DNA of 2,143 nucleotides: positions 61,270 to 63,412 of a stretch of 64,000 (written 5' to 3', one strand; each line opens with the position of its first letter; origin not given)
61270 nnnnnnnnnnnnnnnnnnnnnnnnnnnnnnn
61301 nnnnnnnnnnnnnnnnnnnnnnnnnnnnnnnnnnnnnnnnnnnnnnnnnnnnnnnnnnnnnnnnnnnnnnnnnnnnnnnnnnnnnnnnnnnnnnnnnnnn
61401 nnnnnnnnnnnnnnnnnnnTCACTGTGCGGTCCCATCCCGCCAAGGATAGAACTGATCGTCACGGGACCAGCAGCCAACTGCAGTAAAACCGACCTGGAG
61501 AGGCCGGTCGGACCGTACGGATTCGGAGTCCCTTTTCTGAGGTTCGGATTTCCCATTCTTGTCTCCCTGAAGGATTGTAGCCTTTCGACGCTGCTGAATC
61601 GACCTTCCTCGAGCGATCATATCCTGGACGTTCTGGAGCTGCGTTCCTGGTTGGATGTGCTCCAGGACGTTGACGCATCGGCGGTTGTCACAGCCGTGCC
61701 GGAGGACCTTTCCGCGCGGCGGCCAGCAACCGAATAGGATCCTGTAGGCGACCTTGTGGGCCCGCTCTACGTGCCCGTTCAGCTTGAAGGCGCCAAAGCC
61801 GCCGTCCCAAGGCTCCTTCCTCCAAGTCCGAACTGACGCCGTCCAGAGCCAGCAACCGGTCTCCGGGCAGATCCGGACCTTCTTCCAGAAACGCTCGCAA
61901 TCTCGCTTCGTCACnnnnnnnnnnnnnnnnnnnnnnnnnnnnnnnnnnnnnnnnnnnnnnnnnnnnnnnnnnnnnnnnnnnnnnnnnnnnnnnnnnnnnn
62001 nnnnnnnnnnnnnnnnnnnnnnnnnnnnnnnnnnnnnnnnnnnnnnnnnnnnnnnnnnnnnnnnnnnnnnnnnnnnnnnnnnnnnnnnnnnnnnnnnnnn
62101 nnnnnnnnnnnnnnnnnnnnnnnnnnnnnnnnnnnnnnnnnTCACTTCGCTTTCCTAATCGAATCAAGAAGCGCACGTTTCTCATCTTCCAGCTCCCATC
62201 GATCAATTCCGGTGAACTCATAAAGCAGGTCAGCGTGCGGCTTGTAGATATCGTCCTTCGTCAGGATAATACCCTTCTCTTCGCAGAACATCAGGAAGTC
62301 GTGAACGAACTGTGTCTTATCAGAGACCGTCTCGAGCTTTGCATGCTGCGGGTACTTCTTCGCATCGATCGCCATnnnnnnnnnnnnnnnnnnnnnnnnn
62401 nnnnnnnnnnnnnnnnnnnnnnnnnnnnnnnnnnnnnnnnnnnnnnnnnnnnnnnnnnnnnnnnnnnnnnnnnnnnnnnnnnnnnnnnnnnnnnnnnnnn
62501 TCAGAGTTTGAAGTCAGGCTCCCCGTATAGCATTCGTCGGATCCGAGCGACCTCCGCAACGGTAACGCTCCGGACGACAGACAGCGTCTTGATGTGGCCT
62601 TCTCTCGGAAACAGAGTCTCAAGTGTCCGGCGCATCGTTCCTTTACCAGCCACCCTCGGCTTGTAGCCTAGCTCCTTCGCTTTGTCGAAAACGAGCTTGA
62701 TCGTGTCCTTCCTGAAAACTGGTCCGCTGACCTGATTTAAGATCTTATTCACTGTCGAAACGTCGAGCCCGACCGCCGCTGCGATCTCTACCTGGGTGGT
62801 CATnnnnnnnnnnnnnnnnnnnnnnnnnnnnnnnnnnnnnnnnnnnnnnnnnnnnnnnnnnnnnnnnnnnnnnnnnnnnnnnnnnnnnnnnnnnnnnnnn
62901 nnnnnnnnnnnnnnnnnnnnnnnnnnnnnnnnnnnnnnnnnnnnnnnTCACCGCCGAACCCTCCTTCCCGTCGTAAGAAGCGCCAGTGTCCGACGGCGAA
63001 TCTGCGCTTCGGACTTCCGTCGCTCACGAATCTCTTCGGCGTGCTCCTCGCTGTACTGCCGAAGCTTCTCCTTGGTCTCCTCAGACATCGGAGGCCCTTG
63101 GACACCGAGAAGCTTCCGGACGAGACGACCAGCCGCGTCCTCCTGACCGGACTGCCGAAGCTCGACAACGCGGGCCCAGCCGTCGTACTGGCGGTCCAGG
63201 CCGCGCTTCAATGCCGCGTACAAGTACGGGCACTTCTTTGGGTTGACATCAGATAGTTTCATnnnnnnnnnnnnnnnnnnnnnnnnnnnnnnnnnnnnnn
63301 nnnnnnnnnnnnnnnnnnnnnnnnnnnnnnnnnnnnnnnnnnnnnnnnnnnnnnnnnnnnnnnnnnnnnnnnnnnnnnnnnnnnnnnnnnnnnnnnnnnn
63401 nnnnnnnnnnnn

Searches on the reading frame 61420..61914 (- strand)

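Call 50: search_protein_families(library=pfam, proteins=[window:61420-61914:-], max_evalue=1)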
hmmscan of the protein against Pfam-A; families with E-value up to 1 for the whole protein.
window:61420-61914:- (164 aa): 2 families
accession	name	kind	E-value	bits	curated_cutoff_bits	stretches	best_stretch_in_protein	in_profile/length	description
PF13392.12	HNH_3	-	1.5e-05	25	24.8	1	51-96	2-45/46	HNH endonuclease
PF22050.1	Toddler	-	0.2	12.5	27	1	67-81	35-49/58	Apelin receptor early endogenous ligand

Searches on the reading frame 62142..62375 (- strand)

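Call 50: search_protein_families(library=pfam, proteins=[window:62142-62375:-], max_evalue=1)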
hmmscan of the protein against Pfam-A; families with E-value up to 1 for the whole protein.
window:62142-62375:- (77 aa): 1 family
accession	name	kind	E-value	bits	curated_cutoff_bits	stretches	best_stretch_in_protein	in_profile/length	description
PF18070.6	Cas9_PI2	-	0.14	13.4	27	0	42-65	5-28/59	CRISPR-Cas9 PI domain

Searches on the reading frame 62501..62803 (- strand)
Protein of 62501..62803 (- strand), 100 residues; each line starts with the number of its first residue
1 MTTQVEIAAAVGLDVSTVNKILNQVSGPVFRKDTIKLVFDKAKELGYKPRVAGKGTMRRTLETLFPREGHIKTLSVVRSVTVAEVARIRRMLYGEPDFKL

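Call 50: search_protein_families(library=pfam, proteins=[window:62501-62803:-], max_evalue=1)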
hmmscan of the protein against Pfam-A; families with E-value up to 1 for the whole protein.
window:62501-62803:- (100 aa): 8 families
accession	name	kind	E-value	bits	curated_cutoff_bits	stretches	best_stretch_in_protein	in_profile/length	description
PF13412.12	HTH_24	-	0.0017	18.4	21.9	1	2-23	18-39/48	Winged helix-turn-helix DNA-binding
PF01381.28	HTH_3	-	0.0051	17.3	23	1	2-24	10-32/55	Helix-turn-helix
PF00356.27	LacI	-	0.018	15.2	27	1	6-49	4-45/46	Bacterial regulatory proteins, lacI family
PF13542.12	HTH_Tnp_ISL3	-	0.046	13.6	27.4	1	3-24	28-49/51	Helix-turn-helix domain of transposase family ISL3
PF13384.12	HTH_23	-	0.13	12.6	24.6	1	4-24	20-40/50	Homeodomain-like domain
PF04545.22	Sigma70_r4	-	0.18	11.8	24.1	0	3-23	22-42/50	Sigma-70, region 4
PF13545.12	HTH_Crp_2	-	0.2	12.1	27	1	3-24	24-45/70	Crp-like helix-turn-helix domain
PF04539.22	Sigma70_r3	-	0.25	11.9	25.3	0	4-29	23-48/78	Sigma-70 region 3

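Call 87: search_protein_families(library=phrogs, proteins=[window:62501-62803:-], max_evalue=0.01)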
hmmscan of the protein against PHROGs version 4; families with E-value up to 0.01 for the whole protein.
window:62501-62803:- (100 aa): 0 families

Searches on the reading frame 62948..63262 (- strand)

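Call 50: search_protein_families(library=pfam, proteins=[window:62948-63262:-], max_evalue=1)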
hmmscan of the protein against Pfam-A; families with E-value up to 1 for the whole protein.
window:62948-63262:- (104 aa): 2 families
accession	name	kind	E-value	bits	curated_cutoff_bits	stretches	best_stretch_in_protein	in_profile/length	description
PF06391.18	MAT1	-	0.045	14.1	25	1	61-90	64-93/201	CDK-activating kinase assembly factor MAT1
PF12729.13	4HB_MCP_1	-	0.11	12.5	27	1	14-84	110-179/181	Four helix bundle sensory module for signal transduction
